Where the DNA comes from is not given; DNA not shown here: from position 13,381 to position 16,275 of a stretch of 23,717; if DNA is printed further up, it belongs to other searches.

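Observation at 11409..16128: Uncharacterised, translationally coupled NHL-propeller / Yip1-like / large-ectoprotein trio wedged between two ABC permease pairs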

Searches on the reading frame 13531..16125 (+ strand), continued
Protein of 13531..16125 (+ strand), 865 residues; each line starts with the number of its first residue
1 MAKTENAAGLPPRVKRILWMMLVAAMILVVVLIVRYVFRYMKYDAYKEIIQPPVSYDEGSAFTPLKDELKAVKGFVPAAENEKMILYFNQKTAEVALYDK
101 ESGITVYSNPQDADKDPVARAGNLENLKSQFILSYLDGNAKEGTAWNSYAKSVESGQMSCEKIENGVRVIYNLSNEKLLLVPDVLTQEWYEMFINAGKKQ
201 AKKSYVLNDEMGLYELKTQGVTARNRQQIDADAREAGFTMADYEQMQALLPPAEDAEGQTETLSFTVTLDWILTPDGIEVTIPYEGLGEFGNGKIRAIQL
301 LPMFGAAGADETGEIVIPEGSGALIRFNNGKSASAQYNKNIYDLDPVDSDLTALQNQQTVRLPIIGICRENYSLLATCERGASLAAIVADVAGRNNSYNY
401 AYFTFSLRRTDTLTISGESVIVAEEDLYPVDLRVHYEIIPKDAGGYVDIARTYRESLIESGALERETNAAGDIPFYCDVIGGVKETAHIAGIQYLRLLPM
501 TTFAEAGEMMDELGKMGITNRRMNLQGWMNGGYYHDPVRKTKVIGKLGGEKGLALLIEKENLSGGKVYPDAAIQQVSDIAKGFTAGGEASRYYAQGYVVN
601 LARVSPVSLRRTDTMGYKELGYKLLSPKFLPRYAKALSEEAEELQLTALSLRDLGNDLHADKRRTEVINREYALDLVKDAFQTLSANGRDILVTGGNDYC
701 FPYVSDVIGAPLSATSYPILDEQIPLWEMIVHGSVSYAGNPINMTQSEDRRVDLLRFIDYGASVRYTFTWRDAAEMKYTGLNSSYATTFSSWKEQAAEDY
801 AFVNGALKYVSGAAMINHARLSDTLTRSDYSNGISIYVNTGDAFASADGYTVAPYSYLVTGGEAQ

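Call 25: search_solved_structures(query=A1, max_evalue=10, show_alignments=5)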
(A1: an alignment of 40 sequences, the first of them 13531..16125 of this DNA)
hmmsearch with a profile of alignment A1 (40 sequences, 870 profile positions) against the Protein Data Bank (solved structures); distinct sequences matched with E-value up to 10: 4.
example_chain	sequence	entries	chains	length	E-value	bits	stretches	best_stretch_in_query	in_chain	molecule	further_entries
5wzq_A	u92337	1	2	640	0.0076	17.7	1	439-570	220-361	Alpha-N-acetylgalactosaminidase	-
5wzn_A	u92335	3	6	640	0.008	17.7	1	439-570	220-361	Alpha-N-acetylgalactosaminidase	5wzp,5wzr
8g6r_B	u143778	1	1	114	0.35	12.2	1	717-767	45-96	nsp8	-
7yh3_A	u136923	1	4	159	0.77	11.1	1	636-691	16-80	TRAPPC3 from Thorarchaeota SMTZ1-45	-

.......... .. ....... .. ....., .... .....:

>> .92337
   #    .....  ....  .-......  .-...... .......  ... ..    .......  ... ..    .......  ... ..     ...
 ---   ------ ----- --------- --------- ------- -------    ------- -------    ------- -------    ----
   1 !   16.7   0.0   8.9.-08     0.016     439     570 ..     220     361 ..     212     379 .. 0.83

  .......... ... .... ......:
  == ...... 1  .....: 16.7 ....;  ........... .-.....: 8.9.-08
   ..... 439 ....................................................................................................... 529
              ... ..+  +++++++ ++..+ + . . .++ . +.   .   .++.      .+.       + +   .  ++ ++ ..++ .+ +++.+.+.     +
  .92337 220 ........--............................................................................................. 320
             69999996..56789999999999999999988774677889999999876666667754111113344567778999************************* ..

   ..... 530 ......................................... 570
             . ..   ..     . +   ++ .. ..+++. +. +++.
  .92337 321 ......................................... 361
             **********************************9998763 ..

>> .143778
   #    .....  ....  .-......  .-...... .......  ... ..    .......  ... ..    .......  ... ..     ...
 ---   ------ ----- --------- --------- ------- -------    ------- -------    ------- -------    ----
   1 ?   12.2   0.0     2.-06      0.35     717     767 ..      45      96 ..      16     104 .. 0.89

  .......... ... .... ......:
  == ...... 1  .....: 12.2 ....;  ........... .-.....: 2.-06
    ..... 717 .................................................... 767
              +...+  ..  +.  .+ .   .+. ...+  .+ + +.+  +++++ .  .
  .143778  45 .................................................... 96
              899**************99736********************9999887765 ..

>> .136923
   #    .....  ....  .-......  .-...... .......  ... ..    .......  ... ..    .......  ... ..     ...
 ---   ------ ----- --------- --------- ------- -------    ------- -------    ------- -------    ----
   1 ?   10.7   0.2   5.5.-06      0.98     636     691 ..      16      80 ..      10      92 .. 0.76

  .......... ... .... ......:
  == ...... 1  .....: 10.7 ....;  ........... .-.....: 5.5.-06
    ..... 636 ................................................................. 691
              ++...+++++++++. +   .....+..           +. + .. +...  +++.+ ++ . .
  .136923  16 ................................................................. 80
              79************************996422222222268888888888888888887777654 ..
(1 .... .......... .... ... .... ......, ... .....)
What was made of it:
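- Family profile against PDB sequences: NagBb at E=0.008 (call 25).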

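Call 26: find_related_loci(query=A1, collection=genome_contigs, flank=10000)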
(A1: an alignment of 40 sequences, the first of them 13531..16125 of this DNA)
Query A1 (865 aa) in genome_contigs; peptide patterns used: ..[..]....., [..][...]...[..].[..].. (x = any residue, [..] = any of these).
346 stretches matched a pattern; 302 encode a relative of the query (tblastn E <= 1e-3); the best 80 are kept; 80 distinct loci.
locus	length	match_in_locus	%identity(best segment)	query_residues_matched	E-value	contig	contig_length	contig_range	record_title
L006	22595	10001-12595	70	1-865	0e+0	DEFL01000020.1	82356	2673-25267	MAG TPA_asm: Christensenella sp. UBA2853 UBA2853_contig_2092, whole genome shotgun sequence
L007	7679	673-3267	69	1-865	0e+0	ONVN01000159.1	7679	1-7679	uncultured Clostridiales bacterium isolate RUG677 genome assembly, contig: k87_14098892, whole genome shotgun sequence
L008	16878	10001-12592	64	1-865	0e+0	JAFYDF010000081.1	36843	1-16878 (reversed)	MAG: Clostridia bacterium isolate RGIG6984 Sheep_Rumen.Co__c1975272, whole genome shotgun sequence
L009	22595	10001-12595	62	1-865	0e+0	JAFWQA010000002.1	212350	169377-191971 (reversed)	MAG: Clostridia bacterium isolate RGIG5966 Sheep_Omasum-2__c76, whole genome shotgun sequence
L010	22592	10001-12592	64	1-865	0e+0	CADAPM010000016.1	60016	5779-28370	MAG: uncultured Clostridiales bacterium isolate RUG13503 genome assembly, contig: RUG13503_asm_16, whole genome shotgun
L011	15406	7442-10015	61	5-863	0e+0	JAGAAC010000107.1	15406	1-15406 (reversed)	MAG: Clostridia bacterium isolate RGIG8255 Water_buffalos_Rumen-5__c797880, whole genome shotgun sequence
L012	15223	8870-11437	61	6-865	0e+0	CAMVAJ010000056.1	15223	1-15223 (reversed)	MAG TPA_asm: uncultured Clostridia bacterium isolate SRR8387716_bin.10_metaWRAP_v1.3_MAG genome assembly, contig: ERZ142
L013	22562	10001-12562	60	10-865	0e+0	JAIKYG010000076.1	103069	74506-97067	MAG: Clostridiales bacterium isolate RUI475 k141_4728077_flag=0_multi=14.9973_len=103069, whole genome shotgun sequence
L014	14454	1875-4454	60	3-863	0e+0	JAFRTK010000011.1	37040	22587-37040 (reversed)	MAG: Clostridia bacterium isolate RGIG2784 Goat_Omasum-6__c17865, whole genome shotgun sequence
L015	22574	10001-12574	59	5-863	0e+0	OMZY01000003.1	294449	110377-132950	uncultured Clostridiales bacterium isolate RUG111 genome assembly, contig: scaffold_14, whole genome shotgun sequence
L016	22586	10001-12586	57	1-865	0e+0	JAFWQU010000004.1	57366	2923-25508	MAG: Clostridia bacterium isolate RGIG5986 Sheep_Omasum-2__c231, whole genome shotgun sequence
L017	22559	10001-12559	57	10-862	0e+0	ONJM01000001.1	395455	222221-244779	uncultured Clostridiales bacterium isolate RUG363 genome assembly, contig: scaffold_0, whole genome shotgun sequence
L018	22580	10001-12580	60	5-865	0e+0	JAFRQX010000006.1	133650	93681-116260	MAG: Clostridia bacterium isolate RGIG2719 Goat_Omasum-4__c71564, whole genome shotgun sequence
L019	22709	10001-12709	50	1-863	0e+0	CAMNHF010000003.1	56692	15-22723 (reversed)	MAG: uncultured Clostridia bacterium isolate SRR1222429_bin.175_metaWRAP_v1.3_MAG genome assembly, contig: NODE.713_leng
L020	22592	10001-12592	64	1-865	0e+0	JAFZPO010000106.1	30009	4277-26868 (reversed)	MAG: Clostridia bacterium isolate RGIG7981 Water_buffalos_Rumen-1__c456939, whole genome shotgun sequence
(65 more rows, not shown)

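Call 50: search_protein_representatives(alignment_id=A1)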
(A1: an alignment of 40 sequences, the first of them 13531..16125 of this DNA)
Query: 40 sequences, 870 profile positions. Proteins with E-value up to 0.001 (for the whole library): 5939; up to 1e-10: 4777; up to 1e-30: 3523. The best 150 are listed.
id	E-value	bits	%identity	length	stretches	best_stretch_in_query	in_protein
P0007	0.0e+00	1354.2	-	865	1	5-869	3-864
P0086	0.0e+00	1279.5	-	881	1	21-866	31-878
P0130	0.0e+00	1223.2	-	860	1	14-867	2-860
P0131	0.0e+00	1223.0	-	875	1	2-865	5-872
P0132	0.0e+00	1204.8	-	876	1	8-866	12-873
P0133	0.0e+00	1070.5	-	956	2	309-867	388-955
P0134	0.0e+00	1052.5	-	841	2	266-866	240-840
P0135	0.0e+00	1049.8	-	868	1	15-866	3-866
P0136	1.5e-296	1002.8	-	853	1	16-864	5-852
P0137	9.5e-294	993.5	-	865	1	14-865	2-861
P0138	5.6e-285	964.5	-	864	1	17-868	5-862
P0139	2.4e-268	909.4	-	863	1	15-866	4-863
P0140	7.0e-266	901.3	-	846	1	16-864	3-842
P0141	1.0e-264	897.4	-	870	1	16-867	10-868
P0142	1.1e-254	864.2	-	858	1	18-861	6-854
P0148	2.9e-230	783.5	-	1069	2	312-864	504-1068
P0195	6.9e-173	593.6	-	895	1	61-868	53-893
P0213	1.3e-162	559.6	-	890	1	70-867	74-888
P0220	3.2e-159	548.4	-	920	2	229-867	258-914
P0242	2.1e-154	532.5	-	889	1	19-869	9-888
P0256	6.6e-152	524.2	-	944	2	236-867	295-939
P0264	7.9e-151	520.6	-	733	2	266-864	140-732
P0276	5.4e-149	514.5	-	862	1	75-866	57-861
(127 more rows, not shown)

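Call 51: find_encoding_contigs(protein=P0256, flank=10000, max_places=2)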
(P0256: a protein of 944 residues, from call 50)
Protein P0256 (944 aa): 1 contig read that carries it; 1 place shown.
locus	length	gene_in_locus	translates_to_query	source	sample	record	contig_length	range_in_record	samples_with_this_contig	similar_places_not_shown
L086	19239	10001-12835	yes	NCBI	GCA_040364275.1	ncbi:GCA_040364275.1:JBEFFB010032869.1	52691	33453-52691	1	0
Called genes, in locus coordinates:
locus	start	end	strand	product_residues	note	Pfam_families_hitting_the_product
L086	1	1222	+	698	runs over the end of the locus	PF22422:MGH1-like_GH, PF17389:Bac_rhamnosid6H (weak), PF01204:Trehalase (weak)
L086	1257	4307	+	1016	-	PF02837:Glyco_hydro_2_N (weak), PF22666:Glyco_hydro_2_N2, PF00703:Glyco_hydro_2, PF02836:Glyco_hydro_2_C (weak)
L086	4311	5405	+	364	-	-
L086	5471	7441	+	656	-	PF00544:Pectate_lyase_4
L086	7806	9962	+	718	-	PF01436:NHL (faint), PF08450:SGL (weak), PF17170:DUF5128 (faint), PF04893:Yip1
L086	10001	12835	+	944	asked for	PF18952:DUF5696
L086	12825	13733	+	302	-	PF00528:BPD_transp_1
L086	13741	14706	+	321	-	PF00528:BPD_transp_1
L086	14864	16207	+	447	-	PF01547:SBP_bac_1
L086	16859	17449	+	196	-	PF00754:F5_F8_type_C, PF22633:F5_F8_type_C_2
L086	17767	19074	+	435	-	PF10114:PocR, PF00165:HTH_AraC (weak), PF12833:HTH_18, PF00165:HTH_AraC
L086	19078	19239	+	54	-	?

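Call 52: find_encoding_contigs(protein=P0276, flank=10000, max_places=2)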
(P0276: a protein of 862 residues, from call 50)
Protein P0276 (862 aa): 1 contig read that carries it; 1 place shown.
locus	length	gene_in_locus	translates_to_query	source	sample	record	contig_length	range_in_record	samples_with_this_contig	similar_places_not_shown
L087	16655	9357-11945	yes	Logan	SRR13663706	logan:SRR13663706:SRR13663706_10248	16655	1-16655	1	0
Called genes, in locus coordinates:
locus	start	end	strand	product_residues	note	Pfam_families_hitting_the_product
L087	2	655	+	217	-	?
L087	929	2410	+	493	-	PF01547:SBP_bac_1, PF13416:SBP_bac_8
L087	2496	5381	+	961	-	PF01547:SBP_bac_1, PF13416:SBP_bac_8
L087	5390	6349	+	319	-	PF00528:BPD_transp_1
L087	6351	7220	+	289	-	PF00528:BPD_transp_1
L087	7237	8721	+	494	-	PF08450:SGL (faint), PF01436:NHL (weak)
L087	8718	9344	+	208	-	PF04893:Yip1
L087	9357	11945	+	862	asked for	PF18952:DUF5696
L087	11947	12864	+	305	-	PF00528:BPD_transp_1 (weak)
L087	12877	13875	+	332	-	PF00528:BPD_transp_1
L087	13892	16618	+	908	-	PF22842:Pel9A-like_beta_helix, PF13229:Beta_helix (weak), PF02368:Big_2, PF26918:Ig_Eae (weak)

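Call 53: find_encoding_contigs(protein=P0148, flank=10000, max_places=1)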
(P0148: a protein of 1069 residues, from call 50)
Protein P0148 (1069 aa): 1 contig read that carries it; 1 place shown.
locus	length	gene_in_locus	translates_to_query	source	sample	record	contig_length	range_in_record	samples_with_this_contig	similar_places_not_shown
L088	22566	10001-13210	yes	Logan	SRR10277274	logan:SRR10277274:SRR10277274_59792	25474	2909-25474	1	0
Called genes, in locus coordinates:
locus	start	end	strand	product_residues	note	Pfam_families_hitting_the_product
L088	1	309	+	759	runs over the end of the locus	PF13802:Gal_mutarotas_2, PF01055:Glyco_hydro_31_2nd, PF21365:Glyco_hydro_31_3rd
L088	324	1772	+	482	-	-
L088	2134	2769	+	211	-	PF04854:DUF624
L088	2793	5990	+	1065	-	PF01547:SBP_bac_1, PF13416:SBP_bac_8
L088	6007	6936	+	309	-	PF00528:BPD_transp_1 (faint)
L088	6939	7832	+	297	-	PF00528:BPD_transp_1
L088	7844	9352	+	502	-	PF01436:NHL (faint), PF07719:TPR_2 (faint)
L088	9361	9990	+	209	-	PF04893:Yip1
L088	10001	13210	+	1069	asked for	PF18952:DUF5696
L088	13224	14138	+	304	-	PF00528:BPD_transp_1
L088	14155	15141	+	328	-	PF00528:BPD_transp_1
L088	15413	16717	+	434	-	-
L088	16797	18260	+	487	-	PF01547:SBP_bac_1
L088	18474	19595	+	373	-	PF00657:Lipase_GDSL (weak), PF13472:Lipase_GDSL_2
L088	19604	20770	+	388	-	PF03663:Glyco_hydro_76 (faint), PF07221:GlcNAc_2-epim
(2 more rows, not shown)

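Call 54: find_encoding_contigs(protein=P0220, flank=10000, max_places=1)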
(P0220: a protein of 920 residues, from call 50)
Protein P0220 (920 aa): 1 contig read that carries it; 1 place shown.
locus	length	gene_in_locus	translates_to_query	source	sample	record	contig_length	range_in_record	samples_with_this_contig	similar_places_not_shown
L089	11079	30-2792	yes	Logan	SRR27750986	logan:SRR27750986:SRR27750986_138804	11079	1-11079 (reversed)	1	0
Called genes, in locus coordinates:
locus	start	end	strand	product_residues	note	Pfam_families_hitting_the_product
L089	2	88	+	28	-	?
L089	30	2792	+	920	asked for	PF18952:DUF5696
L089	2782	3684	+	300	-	-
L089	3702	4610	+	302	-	PF00528:BPD_transp_1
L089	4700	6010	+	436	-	PF01547:SBP_bac_1, PF13416:SBP_bac_8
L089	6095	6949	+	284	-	PF01116:F_bP_aldolase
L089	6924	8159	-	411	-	PF01306:LacY_symp (faint), PF07690:MFS_1, PF12832:MFS_1_like, PF03092:BT1 (faint), PF07690:MFS_1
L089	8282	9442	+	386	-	PF01380:SIS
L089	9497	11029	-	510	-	PF01055:Glyco_hydro_31_2nd, PF02065:Melibiase, PF21365:Glyco_hydro_31_3rd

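Call 55: find_encoding_contigs(protein=P0195, flank=10000, max_places=1)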
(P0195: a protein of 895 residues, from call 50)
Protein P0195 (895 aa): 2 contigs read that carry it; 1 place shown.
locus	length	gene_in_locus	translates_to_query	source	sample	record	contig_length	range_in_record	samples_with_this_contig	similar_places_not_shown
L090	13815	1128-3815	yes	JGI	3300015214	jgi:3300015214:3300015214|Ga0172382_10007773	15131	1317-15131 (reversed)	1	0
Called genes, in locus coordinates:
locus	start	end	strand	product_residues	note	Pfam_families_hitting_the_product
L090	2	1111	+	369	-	?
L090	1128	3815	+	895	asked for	PF18952:DUF5696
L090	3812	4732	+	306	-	PF00528:BPD_transp_1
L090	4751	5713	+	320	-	PF00528:BPD_transp_1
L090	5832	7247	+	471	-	PF01547:SBP_bac_1, PF13416:SBP_bac_8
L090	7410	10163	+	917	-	-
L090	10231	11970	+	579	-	PF16216:GxGYxYP_N (weak), PF14323:GxGYxYP_C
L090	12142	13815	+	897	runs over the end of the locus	PF01074:Glyco_hydro_38N, PF09261:Alpha-mann_mid, PF07748:Glyco_hydro_38C, PF17677:Glyco_hydro38C2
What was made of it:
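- Minimal modules exist without a giant SBP (L086, L089, L090; calls 51, 54, 55).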

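Call 90: find_encoding_contigs(protein=P0242, flank=10000, max_places=1)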
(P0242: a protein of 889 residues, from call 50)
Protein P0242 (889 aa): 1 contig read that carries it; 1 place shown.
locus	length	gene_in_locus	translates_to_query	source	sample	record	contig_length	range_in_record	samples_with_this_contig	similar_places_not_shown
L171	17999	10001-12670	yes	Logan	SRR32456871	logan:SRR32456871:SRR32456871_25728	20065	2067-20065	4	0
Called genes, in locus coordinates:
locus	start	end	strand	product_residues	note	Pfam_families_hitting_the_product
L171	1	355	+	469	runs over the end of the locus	PF13416:SBP_bac_8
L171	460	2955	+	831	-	-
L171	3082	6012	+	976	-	PF01547:SBP_bac_1, PF13416:SBP_bac_8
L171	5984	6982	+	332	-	PF00528:BPD_transp_1 (weak)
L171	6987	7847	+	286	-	PF00528:BPD_transp_1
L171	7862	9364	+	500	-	PF01436:NHL (faint)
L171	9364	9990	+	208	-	PF04893:Yip1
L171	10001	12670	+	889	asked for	PF18952:DUF5696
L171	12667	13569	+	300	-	PF00528:BPD_transp_1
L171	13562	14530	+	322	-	PF00528:BPD_transp_1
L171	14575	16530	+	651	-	-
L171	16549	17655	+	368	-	PF01208:URO-D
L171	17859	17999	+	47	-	?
